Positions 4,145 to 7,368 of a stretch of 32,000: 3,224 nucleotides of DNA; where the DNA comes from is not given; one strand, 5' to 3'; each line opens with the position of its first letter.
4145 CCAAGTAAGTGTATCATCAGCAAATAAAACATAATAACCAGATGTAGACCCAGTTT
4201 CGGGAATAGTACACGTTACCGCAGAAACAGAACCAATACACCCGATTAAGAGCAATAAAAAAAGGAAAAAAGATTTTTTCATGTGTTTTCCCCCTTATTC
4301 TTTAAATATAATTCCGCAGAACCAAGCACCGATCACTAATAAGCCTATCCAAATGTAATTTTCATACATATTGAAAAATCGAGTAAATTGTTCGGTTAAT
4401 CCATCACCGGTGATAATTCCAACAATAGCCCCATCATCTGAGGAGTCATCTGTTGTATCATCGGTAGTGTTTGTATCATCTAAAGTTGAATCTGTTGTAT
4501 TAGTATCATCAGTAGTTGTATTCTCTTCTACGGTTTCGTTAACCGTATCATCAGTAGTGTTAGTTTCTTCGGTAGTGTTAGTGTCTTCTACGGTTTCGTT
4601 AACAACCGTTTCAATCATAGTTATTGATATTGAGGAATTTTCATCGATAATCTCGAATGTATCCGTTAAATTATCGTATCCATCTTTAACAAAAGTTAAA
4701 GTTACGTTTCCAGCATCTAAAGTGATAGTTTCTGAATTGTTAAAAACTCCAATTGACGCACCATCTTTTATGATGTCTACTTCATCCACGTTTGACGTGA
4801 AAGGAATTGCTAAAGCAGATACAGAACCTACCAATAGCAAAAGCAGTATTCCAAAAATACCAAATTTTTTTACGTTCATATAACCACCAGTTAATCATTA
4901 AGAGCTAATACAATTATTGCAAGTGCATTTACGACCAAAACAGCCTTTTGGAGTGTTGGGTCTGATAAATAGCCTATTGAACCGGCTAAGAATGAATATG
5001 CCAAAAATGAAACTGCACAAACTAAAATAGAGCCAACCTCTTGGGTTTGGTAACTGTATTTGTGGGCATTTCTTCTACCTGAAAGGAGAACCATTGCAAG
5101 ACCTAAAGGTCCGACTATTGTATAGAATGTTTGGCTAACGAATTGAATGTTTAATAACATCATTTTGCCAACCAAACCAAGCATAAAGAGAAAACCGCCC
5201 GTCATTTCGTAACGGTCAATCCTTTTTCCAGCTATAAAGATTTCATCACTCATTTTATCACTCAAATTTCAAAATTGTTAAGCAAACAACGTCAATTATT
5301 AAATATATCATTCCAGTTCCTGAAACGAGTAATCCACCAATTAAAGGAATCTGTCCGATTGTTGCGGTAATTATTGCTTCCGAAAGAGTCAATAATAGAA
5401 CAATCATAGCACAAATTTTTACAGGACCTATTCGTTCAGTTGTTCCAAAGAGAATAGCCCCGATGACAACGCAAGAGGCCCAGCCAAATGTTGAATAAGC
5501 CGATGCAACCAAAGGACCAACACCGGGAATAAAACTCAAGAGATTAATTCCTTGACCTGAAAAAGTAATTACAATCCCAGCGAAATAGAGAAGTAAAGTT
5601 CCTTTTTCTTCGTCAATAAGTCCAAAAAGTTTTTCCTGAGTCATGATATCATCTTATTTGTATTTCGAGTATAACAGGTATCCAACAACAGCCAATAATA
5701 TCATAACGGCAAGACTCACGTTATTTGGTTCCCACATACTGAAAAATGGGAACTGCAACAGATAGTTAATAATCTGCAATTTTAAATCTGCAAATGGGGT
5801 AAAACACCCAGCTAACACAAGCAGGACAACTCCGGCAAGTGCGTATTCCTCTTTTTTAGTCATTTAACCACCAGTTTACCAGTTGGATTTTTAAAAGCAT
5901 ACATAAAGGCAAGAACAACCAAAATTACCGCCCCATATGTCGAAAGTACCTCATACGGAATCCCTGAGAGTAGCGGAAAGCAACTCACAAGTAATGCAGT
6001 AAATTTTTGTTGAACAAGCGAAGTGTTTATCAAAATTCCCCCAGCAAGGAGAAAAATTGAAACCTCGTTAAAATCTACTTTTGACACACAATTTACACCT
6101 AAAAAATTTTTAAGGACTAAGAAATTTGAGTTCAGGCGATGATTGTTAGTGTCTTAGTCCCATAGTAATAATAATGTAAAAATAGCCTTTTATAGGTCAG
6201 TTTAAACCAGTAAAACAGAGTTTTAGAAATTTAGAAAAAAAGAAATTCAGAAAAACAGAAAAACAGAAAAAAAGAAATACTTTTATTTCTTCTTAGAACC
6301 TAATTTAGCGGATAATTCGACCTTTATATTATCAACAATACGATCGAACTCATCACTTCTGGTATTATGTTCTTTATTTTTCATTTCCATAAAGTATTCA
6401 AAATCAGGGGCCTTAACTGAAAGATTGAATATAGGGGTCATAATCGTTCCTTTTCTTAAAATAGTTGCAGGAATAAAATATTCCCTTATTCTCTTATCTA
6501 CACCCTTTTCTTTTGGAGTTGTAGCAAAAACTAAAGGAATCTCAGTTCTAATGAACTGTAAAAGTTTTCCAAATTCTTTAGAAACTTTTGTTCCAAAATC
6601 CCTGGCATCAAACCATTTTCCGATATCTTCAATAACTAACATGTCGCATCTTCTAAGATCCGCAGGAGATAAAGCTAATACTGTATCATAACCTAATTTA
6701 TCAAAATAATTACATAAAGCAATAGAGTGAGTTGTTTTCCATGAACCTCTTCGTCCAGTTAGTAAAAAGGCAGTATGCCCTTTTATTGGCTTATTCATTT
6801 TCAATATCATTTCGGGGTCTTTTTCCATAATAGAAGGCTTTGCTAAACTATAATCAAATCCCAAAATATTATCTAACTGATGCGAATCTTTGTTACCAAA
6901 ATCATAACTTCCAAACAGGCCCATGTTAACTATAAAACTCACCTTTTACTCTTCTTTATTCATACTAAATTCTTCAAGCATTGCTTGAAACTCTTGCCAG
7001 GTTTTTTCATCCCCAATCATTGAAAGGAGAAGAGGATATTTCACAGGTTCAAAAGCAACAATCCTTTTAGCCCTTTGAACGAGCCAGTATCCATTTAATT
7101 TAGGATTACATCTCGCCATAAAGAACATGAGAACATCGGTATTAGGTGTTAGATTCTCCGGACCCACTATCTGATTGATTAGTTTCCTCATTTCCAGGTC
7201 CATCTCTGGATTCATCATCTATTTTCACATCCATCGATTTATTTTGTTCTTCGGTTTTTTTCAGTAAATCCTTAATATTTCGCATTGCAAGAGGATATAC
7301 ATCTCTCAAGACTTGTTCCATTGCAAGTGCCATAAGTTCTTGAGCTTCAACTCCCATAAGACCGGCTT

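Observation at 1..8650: Surface/envelope module: four signal-peptide proteins, four tiny polytopic membrane proteins, a 500-aa membrane protein and a small NTPase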

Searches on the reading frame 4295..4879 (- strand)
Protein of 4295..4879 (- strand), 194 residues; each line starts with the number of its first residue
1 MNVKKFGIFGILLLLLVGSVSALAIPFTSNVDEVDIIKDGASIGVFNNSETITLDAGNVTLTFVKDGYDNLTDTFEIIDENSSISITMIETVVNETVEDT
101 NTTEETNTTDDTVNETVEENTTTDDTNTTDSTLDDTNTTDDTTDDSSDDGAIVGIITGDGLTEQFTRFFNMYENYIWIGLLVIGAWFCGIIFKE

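Call 6: search_protein_families(library=pfam, proteins=[window:4295-4879:-], max_evalue=0.1)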
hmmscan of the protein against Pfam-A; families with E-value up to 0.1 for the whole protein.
window:4295-4879:- (194 aa): 1 family
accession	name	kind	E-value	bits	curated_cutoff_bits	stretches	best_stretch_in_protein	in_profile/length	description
PF22251.1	PFF1_TM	-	0.026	14.5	32.3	1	95-183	153-241/300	Vacuolar membrane protease, transmembrane domain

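Call 7: search_protein_families(library=phrogs, proteins=[window:4295-4879:-], max_evalue=0.1)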
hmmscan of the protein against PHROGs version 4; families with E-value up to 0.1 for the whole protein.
window:4295-4879:- (194 aa): 2 families
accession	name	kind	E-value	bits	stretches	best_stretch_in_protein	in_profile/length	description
phrog_767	-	other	0.043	15.5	1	101-166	56-117/143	cAMP phosphodiesterase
phrog_3905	-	unknown function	0.091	13.4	0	53-144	31-121/312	-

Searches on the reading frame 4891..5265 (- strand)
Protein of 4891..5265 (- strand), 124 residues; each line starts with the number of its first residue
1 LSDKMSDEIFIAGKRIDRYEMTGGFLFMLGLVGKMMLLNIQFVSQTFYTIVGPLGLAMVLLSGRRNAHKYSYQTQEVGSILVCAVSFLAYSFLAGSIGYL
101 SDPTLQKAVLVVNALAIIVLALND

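Call 6: search_protein_families(library=pfam, proteins=[window:4891-5265:-], max_evalue=0.1)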
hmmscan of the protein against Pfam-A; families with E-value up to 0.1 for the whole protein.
window:4891-5265:- (124 aa): 0 families

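Call 7: search_protein_families(library=phrogs, proteins=[window:4891-5265:-], max_evalue=0.1)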
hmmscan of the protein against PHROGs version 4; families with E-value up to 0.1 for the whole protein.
window:4891-5265:- (124 aa): 1 family
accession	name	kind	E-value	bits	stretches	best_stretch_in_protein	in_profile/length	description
phrog_24472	-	unknown function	0.041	15.7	1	67-120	22-73/107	-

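Call 116: search_protein_families(library=phrogs, proteins=[window:4891-5265:-], max_evalue=0.1)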
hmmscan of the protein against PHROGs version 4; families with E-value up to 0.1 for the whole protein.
window:4891-5265:- (124 aa): 1 family
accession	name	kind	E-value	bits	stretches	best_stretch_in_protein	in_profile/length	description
phrog_24472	-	unknown function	0.041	15.7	1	67-120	22-73/107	-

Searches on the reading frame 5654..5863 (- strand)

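Call 6: search_protein_families(library=pfam, proteins=[window:5654-5863:-], max_evalue=0.1)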
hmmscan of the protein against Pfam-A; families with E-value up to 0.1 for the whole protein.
window:5654-5863:- (69 aa): 1 family
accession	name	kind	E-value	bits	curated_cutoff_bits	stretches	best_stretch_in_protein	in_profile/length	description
PF01277.22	Oleosin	-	0.059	13.6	25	1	8-64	10-61/113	Oleosin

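Call 7: search_protein_families(library=phrogs, proteins=[window:5654-5863:-], max_evalue=0.1)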
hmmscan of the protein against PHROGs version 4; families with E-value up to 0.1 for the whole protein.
window:5654-5863:- (69 aa): 2 families
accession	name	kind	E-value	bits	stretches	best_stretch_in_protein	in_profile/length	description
phrog_33501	-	unknown function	0.014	16.6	1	8-21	17-30/44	-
phrog_36115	-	unknown function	0.07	14.3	1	6-32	33-59/65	-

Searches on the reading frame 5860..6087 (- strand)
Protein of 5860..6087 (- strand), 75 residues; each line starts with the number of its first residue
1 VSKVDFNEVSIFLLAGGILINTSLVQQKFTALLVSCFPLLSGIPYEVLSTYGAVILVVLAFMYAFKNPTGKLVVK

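Call 6: search_protein_families(library=pfam, proteins=[window:5860-6087:-], max_evalue=0.1)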
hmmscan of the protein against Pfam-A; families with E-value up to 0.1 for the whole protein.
window:5860-6087:- (75 aa): 0 families

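Call 7: search_protein_families(library=phrogs, proteins=[window:5860-6087:-], max_evalue=0.1)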
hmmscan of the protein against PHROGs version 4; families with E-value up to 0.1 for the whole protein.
window:5860-6087:- (75 aa): 1 family
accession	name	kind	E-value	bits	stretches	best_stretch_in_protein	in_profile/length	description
phrog_14453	-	lysis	0.05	14.5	1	47-65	24-42/65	holin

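Call 116: search_protein_families(library=phrogs, proteins=[window:5860-6087:-], max_evalue=0.1)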
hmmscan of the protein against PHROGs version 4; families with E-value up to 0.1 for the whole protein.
window:5860-6087:- (75 aa): 1 family
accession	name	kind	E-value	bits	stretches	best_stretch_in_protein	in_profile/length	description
phrog_14453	-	lysis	0.05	14.5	1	47-65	24-42/65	holin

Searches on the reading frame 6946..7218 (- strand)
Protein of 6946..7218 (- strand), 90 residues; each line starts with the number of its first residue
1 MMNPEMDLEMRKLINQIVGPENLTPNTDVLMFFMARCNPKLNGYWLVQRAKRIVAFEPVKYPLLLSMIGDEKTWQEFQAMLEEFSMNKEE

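Call 23: search_protein_families(library=pfam, proteins=[window:6946-7218:-], max_evalue=0.05)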
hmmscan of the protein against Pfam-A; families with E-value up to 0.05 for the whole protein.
window:6946-7218:- (90 aa): 0 families
